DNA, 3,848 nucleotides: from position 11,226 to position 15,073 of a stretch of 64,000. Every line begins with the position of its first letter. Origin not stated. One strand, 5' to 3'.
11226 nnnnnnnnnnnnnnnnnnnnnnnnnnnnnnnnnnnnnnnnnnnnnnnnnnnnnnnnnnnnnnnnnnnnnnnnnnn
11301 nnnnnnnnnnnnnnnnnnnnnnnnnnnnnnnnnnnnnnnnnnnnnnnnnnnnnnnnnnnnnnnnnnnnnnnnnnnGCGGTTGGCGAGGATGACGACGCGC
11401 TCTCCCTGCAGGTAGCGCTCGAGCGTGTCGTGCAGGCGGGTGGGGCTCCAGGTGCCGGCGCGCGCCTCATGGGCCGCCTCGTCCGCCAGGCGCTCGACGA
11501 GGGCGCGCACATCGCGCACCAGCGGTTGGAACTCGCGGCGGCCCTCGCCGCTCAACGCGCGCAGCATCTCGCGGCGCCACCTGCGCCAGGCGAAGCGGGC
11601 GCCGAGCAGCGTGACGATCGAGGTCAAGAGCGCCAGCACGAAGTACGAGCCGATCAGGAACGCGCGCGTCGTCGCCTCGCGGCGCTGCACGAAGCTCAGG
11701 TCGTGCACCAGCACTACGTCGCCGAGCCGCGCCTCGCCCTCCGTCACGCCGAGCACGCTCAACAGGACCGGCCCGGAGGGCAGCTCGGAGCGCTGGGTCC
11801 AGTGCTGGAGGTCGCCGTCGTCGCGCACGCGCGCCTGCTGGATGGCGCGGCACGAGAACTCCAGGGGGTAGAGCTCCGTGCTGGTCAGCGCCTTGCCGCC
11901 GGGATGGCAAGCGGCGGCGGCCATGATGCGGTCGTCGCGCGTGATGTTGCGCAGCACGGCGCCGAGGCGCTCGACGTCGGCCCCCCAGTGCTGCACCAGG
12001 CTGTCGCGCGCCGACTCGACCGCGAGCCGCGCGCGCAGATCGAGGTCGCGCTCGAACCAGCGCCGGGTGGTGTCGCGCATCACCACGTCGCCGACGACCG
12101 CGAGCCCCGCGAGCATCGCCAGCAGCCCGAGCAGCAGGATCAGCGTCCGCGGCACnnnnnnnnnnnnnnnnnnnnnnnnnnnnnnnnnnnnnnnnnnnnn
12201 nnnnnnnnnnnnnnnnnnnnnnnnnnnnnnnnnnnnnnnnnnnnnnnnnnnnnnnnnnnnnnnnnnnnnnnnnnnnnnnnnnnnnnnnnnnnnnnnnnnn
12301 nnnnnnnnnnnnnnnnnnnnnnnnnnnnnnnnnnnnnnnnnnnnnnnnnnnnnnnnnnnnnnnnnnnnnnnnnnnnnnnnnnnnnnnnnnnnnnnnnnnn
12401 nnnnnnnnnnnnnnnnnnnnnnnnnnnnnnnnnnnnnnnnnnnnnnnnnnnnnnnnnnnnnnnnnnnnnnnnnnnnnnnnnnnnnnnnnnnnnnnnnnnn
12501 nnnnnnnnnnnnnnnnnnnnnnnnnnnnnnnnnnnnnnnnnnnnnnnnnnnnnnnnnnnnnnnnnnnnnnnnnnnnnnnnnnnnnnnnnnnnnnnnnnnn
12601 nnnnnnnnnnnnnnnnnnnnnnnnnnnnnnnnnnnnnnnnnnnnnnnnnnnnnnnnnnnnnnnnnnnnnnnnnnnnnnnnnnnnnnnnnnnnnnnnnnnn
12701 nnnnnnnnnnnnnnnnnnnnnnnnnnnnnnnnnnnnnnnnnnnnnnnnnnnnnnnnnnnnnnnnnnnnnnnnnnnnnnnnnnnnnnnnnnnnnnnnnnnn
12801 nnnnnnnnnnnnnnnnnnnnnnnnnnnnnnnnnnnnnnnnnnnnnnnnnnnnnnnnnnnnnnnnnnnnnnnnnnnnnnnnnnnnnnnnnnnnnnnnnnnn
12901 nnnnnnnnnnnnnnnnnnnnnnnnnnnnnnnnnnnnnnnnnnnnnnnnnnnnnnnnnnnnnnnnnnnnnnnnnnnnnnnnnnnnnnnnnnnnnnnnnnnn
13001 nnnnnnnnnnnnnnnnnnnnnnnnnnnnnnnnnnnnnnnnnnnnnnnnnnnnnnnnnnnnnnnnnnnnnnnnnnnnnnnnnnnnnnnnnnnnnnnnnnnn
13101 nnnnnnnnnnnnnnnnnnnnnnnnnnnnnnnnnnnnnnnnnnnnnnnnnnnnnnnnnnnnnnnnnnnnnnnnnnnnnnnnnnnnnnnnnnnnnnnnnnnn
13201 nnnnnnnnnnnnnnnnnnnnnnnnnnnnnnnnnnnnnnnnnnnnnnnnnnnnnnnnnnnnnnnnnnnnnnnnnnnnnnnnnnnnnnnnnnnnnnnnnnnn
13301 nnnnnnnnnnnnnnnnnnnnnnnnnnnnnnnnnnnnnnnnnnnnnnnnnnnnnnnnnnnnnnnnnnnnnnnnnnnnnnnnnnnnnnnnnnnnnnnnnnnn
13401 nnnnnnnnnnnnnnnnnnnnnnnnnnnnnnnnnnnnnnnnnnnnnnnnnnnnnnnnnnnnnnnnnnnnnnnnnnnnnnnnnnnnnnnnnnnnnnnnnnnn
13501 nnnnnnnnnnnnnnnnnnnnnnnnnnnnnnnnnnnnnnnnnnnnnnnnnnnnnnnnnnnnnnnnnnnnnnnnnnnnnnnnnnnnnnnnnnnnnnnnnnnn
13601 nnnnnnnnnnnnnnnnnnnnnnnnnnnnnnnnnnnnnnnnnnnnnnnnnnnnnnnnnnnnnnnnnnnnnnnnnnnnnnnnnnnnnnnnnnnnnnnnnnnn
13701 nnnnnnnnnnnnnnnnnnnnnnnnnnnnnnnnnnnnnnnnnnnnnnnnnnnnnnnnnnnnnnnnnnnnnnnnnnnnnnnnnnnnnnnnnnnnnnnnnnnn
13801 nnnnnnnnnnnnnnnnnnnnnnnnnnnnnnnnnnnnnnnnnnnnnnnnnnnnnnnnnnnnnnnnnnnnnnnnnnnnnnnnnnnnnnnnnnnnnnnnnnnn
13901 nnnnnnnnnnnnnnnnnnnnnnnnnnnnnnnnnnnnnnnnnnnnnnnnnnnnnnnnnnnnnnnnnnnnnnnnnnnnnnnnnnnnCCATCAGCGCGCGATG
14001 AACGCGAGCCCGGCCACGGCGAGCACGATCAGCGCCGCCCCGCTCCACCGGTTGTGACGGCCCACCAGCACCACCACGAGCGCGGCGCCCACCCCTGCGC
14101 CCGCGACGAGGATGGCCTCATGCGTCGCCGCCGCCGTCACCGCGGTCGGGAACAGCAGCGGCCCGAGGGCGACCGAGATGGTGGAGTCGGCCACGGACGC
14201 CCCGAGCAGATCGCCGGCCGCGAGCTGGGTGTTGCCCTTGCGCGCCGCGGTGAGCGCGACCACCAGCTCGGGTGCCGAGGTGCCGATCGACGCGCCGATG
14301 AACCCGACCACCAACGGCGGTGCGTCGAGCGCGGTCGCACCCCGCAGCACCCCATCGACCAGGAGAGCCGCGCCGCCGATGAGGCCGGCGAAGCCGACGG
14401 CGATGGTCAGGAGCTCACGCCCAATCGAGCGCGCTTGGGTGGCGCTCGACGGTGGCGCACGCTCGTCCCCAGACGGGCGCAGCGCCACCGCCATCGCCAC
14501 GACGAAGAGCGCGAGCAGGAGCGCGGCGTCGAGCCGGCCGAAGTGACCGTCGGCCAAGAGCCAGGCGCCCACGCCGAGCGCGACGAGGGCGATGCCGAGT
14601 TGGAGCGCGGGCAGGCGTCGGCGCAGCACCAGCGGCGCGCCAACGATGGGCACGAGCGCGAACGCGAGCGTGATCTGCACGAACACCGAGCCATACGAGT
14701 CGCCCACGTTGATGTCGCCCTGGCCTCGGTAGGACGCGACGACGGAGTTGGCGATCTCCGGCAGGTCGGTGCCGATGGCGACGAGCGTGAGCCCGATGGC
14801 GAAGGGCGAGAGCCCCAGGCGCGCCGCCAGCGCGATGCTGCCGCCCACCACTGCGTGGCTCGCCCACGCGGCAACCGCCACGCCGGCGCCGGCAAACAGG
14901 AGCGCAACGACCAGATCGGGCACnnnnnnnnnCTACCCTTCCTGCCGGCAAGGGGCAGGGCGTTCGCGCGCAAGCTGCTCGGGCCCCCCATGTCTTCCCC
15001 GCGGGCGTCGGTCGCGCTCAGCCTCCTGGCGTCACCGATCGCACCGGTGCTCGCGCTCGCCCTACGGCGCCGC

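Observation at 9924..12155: Membrane-anchored OtsA: trehalose-6-phosphate synthase fused to an N-terminal two-TM 'sensor-like' module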

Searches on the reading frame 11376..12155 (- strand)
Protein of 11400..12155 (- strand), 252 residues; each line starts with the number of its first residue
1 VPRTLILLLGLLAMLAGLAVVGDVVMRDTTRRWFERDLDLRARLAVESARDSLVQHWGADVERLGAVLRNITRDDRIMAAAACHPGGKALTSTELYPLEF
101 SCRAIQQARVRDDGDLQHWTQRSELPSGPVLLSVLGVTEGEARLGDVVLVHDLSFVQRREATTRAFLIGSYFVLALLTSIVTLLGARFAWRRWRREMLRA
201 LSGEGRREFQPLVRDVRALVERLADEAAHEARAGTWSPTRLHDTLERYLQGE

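Call 7: find_homologous_proteins(query=window:11400-12155:-, max_evalue=0.001)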
Query seq(252 aa) (252 aa): 18 proteins with E <= 0.001 among 8000 candidates.
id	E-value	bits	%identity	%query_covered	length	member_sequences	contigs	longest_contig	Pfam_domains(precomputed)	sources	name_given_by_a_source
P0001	1.2e-72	263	58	89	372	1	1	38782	-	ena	-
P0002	6.8e-67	244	56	86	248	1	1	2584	-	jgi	-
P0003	1.2e-66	243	52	99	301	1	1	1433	-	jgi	jgi:trehalose 6-phosphate synthase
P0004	6.3e-63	231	50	90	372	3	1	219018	-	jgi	jgi:trehalose 6-phosphate synthase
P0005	3.6e-61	225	50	91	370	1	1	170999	-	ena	-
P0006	6.7e-52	195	53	86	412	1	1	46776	-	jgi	jgi:trehalose 6-phosphate synthase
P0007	8.2e-50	188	50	86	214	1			-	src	-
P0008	9.9e-49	184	41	90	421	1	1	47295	-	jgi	jgi:trehalose 6-phosphate synthase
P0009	2.9e-48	183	45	91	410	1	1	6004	PF00982.28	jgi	jgi:trehalose 6-phosphate synthase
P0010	9.6e-45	171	44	80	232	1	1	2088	-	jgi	jgi:trehalose 6-phosphate synthase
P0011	1.2e-40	158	49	74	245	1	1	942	-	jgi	jgi:trehalose 6-phosphate synthase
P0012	2.9e-39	153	46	74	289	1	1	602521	-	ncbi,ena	-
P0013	2.7e-37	147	46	81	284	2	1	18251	-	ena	-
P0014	4.6e-33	133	43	80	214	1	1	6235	-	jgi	jgi:trehalose 6-phosphate synthase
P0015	1.9e-30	125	46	60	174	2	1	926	-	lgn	-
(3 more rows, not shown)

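Call 12: find_related_loci(query=A1, collection=genome_contigs, flank=6000)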
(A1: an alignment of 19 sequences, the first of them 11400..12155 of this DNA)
Query A1 (252 aa) in genome_contigs; peptide patterns used: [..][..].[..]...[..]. (x = any residue, [..] = any of these).
183 stretches matched a pattern; 163 encode a relative of the query (tblastn E <= 1e-3); the best 80 are kept; 80 distinct loci.
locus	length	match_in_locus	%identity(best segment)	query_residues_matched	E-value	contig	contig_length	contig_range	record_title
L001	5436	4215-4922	71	17-252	4e-99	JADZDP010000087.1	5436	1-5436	MAG: Deltaproteobacteria bacterium isolate SJ783 c_000000423189, whole genome shotgun sequence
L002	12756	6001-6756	71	1-252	2e-97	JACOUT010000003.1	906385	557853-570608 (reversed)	MAG: Deltaproteobacteria bacterium isolate NC_groundwater_80_Ag_B-0.1um_71_39 GD18-4_B1_scaffold_213921, whole genome sh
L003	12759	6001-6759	55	1-252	4e-76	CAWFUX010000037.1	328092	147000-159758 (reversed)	MAG: uncultured delta proteobacterium isolate MFD09286.bin.2.92 genome assembly, contig: contig_46902, whole genome shot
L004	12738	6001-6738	54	11-252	3e-74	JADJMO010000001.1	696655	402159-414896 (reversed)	MAG: Myxococcales bacterium isolate EsbW_18-Q3-R4-48_BATAC.438 tig00002451-10-6960710, whole genome shotgun sequence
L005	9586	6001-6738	53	7-252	1e-73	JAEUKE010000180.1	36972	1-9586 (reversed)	MAG: Myxococcales bacterium isolate new MAG-87 k141_1127041, whole genome shotgun sequence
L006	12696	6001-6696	55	22-252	1e-73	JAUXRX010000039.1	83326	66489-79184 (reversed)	MAG: Archangium sp. isolate C12_metabat.bin.17_sub C12_k141_39956, whole genome shotgun sequence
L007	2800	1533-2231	54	21-252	4e-74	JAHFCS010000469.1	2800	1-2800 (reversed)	MAG: Gemmatimonadetes bacterium isolate nzgw227 NODE_160345_length_2801_cov_1.519403, whole genome shotgun sequence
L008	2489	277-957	56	26-252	8e-75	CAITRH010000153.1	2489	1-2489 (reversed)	MAG: uncultured delta proteobacterium isolate Loclat_bin-17204 genome assembly, contig: bin-17204:153/778, whole genome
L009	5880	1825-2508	55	25-252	5e-73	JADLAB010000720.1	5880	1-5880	MAG: Polyangiaceae bacterium isolate SJ101 c_000001835252, whole genome shotgun sequence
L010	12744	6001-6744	52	4-252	7e-73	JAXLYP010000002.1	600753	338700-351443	MAG: Polyangiaceae bacterium isolate STL-MYX16 C3.166.fa-2, whole genome shotgun sequence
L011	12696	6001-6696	57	22-252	2e-72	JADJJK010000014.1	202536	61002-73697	MAG: Myxococcales bacterium isolate Ejby_18-Q3-R6-50_BATAC.353 tig00004099-10-2031360, whole genome shotgun sequence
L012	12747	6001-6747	54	1-252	1e-72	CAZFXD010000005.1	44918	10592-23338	MAG TPA_asm: uncultured Myxococcaceae bacterium isolate SRP189682_co2_13 genome assembly, contig: NODE_801_length_44918_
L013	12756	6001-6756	52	1-252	1e-72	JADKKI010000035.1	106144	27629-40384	MAG: Myxococcales bacterium isolate Vibo_18-Q3-R45-57_MAXAC.190 tig00008523-10-1075490, whole genome shotgun sequence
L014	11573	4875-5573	57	21-252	2e-72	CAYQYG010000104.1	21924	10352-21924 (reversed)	MAG TPA_asm: uncultured Polyangiaceae bacterium isolate binchicken_co16_22 genome assembly, contig: NODE_3994_length_219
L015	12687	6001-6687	55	25-252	8e-71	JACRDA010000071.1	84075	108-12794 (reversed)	MAG: Myxococcales bacterium isolate NC_groundwater_1660_Pr3_B-0.1um_73_17 SR-2_scaffold_141_551783, whole genome shotgun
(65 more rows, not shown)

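Call 16: search_protein_representatives(alignment_id=A1)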
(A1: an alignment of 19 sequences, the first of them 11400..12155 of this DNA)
Query: 19 sequences, 364 profile positions. Proteins with E-value up to 0.001 (for the whole library): 1807; up to 1e-10: 1038; up to 1e-30: 283. The best 150 are listed.
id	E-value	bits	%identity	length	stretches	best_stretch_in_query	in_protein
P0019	6.5e-143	492.9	-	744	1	1-354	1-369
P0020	1.1e-139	482.3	-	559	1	1-355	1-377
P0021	6.1e-137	473.2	-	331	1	1-322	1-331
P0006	1.9e-130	451.9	-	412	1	9-364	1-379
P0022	1.3e-128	445.8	-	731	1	1-360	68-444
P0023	7.7e-120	416.9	-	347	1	1-327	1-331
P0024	7.0e-119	413.8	-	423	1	8-355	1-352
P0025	4.4e-118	411.2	-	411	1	1-311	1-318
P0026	1.9e-110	386.0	-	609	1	40-359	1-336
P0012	1.2e-109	383.4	-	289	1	1-293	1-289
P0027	5.1e-108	378.0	-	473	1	2-348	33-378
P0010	1.7e-107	376.4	-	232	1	1-228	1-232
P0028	4.5e-106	371.6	-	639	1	5-360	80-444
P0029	4.5e-105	368.4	-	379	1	4-364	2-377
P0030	2.4e-103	362.7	-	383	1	1-273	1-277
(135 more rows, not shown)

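Call 19: search_protein_families(library=pfam, alignment_id=A1, max_evalue=10)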
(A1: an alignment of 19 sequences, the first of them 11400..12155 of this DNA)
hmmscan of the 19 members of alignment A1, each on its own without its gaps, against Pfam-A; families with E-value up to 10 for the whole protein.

A. member 1, window:11400-12155:- (252 aa): 3 families
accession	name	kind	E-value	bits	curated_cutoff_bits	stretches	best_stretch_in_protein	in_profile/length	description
PF09835.14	DUF2062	-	0.028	14.8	27.4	1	155-196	104-144/147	Uncharacterized protein conserved in bacteria (DUF2062)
PF20848.2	ExoU_mid_dom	-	0.089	13.4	27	1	211-234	58-81/119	ExoU toxin, middle helical domain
PF14316.11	DUF4381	-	3.3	8.5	27.2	1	169-246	20-102/145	Domain of unknown function (DUF4381)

B. families by the number of members that match (of 19 scanned): 16 families
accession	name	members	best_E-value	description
PF10144.15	SMP_2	5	0.018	Bacterial virulence factor haemolysin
PF00982.27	Glyco_transf_20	3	6.7e-23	Glycosyltransferase family 20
PF23930.1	DUF7268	2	0.012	Family of unknown function (DUF7268)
PF11755.13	DUF3311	2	3.3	Protein of unknown function (DUF3311)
PF09835.14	DUF2062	1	0.028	Uncharacterized protein conserved in bacteria (DUF2062)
PF20848.2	ExoU_mid_dom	1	0.089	ExoU toxin, middle helical domain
PF13088.12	BNR_2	1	0.092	BNR repeat-like domain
PF20552.4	HTH_62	1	0.11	Recombinase-like helix-turn-helix domain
PF14827.12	dCache_3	1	0.17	Double sensory domain of two-component sensor kinase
PF13903.11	Claudin_2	1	0.2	PMP-22/EMP/MP20/Claudin tight junction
PF07219.19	HemY_N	1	0.23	HemY protein N-terminus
PF05694.17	SBP56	1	0.28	56kDa selenium binding protein (SBP56)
PF09594.16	GT87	1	0.32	Glycosyltransferase family 87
PF14316.11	DUF4381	1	3.3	Domain of unknown function (DUF4381)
PF17937.6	TetR_C_28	1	6.1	Tetracyclin repressor-like, C-terminal domain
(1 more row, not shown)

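Call 29: predict_structure(alignment_id=A2)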
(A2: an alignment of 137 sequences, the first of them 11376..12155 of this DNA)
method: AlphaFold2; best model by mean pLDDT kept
length: 260 residues; sequences in the alignment: 137
mean_pLDDT: 85.7   pTM: 0.64
mean pLDDT of the five models: 85.7, 84.2, 82.7, 82.1, 80.0
residues with pLDDT >= 90: 108; 70-90: 126; 50-70: 24; < 50: 2
segments of 3 or more residues with pLDDT < 50: none
pLDDT, mean of each block of 10 residues (from residue 1): 80 85 84 90 94 94 96 91 95 95 95 93 91 94 94 84 83 85 87 84 76 86 79 63 72 58
secondary structure, 60 per line:
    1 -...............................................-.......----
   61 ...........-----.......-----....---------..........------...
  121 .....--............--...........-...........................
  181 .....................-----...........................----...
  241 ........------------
elements in order: H2-48 H50-56 H61-71 E77-83 E89-92 H102-111 E118-125 E128-139 E142-152 H154-201 H207-233 H238-248

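Call 37: fold_search(model_id=the predicted structure, library=pdb)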
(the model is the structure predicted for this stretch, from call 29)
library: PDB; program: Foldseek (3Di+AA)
matches with E <= 10: 1170; with E <= 0.001: 16
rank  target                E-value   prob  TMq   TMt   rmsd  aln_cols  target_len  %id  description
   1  9a5d_A                1.2e-07  1.00  0.61  0.29   8.7       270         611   17  Integrative model of WALK-YYCH by crosslinking MS and deep learning (released 2024-09-18)
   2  7dud_A                2.5e-04  1.00  0.42  0.69   3.9       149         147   11  Crystal Structure of erWalK (released 2022-01-19)
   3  4jgo_A                3.1e-04  1.00  0.30  0.37  10.3       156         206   12  The crystal structure of sporulation kinase d sensor domain from Bacillus subtilis subsp. (released 2013-05-15)
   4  3lid_B                3.5e-04  1.00  0.38  0.36   5.3       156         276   12  Crystal Structure of the extracellular domain of the putative histidine kinase vpHK1S-Z8 (released 2010-05-05)
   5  3e4p_B                3.7e-04  1.00  0.34  0.35   7.0       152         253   14  Crystal structure of malonate occupied DctB (released 2008-10-21)
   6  2p7j_B                4.4e-04  1.00  0.38  0.36   5.3       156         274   12  Crystal structure of the domain of putative sensory box/GGDEF family protein from Vibrio parahaemolyticus (released 2007-05-01)
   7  1p0z_A                4.7e-04  1.00  0.31  0.57   3.7       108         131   11  Sensor Kinase CitA binding domain (released 2003-08-19)
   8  3e4o_A                4.7e-04  1.00  0.32  0.32   7.3       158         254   14  Crystal structure of succinate bound state DctB (released 2008-10-21)
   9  3lid_A                5.0e-04  1.00  0.39  0.37   5.6       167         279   12  Crystal Structure of the extracellular domain of the putative histidine kinase vpHK1S-Z8 (released 2010-05-05)
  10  4jgp_B                5.3e-04  1.00  0.30  0.36  10.2       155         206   12  The crystal structure of sporulation kinase D sensor domain from Bacillus subtilis subsp in complex with pyruvate at 2 (released 2013-05-15)
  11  4jgr_B                5.9e-04  1.00  0.30  0.37  10.7       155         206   12  The crystal structure of sporulation kinase D mutant sensor domain, R131A, from Bacillus subtilis subsp at 2.4A resolu (released 2013-05-15)
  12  4ywz_A                6.3e-04  1.00  0.41  0.68   3.9       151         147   10  Crystal structure of the extracellular receptor domain of the essential sensor kinase WalK from Staphylococcus aureus (released 2016-03-30)
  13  2p7j_A                6.3e-04  1.00  0.39  0.38   5.5       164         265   12  Crystal structure of the domain of putative sensory box/GGDEF family protein from Vibrio parahaemolyticus (released 2007-05-01)
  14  4jgr_A                6.7e-04  1.00  0.32  0.40   5.7       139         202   11  The crystal structure of sporulation kinase D mutant sensor domain, R131A, from Bacillus subtilis subsp at 2.4A resolu (released 2013-05-15)
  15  4ywz_B                8.4e-04  1.00  0.42  0.69   3.9       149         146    9  Crystal structure of the extracellular receptor domain of the essential sensor kinase WalK from Staphylococcus aureus (released 2016-03-30)
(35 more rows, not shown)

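Call 47: find_homologous_proteins(query=A4, max_evalue=0.001)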
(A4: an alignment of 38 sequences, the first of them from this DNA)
Query A4 (38 sequences) (250 aa, profile of the alignment): 10 proteins with E <= 0.001 among 8000 candidates.
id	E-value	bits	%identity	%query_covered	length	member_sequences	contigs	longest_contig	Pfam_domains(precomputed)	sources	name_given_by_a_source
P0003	1.3e-80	288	54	96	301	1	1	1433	-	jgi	jgi:trehalose 6-phosphate synthase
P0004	4.8e-80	286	49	90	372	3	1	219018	-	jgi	jgi:trehalose 6-phosphate synthase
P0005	3.3e-79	284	50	91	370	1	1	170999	-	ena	-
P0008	5.0e-79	283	41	89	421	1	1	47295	-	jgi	jgi:trehalose 6-phosphate synthase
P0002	2.6e-75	271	56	86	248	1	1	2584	-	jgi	-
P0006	1.7e-63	232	53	87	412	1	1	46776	-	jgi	jgi:trehalose 6-phosphate synthase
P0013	7.3e-62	227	46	82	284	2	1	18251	-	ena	-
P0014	6.8e-49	184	43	81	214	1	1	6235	-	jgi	jgi:trehalose 6-phosphate synthase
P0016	8.5e-42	161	42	67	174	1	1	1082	-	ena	-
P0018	1.0e-40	158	43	59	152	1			-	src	-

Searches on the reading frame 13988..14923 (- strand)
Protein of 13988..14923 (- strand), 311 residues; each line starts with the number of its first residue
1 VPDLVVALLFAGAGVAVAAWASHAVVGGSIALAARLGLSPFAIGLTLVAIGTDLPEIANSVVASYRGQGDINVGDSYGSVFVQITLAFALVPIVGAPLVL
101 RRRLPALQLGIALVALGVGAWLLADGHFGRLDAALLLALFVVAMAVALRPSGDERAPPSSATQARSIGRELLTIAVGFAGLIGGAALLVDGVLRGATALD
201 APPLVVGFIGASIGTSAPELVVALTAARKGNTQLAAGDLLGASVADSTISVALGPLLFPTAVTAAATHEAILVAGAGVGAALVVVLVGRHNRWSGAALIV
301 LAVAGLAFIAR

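Call 3: search_protein_families(library=pfam, proteins=[window:13988-14923:-], max_evalue=0.01)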
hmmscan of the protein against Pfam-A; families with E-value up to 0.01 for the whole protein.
window:13988-14923:- (311 aa): 1 family
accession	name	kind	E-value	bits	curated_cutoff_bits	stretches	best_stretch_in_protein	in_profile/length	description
PF01699.29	Na_Ca_ex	-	7e-32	110.9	24.9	2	8-147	3-149/151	Sodium/calcium exchanger protein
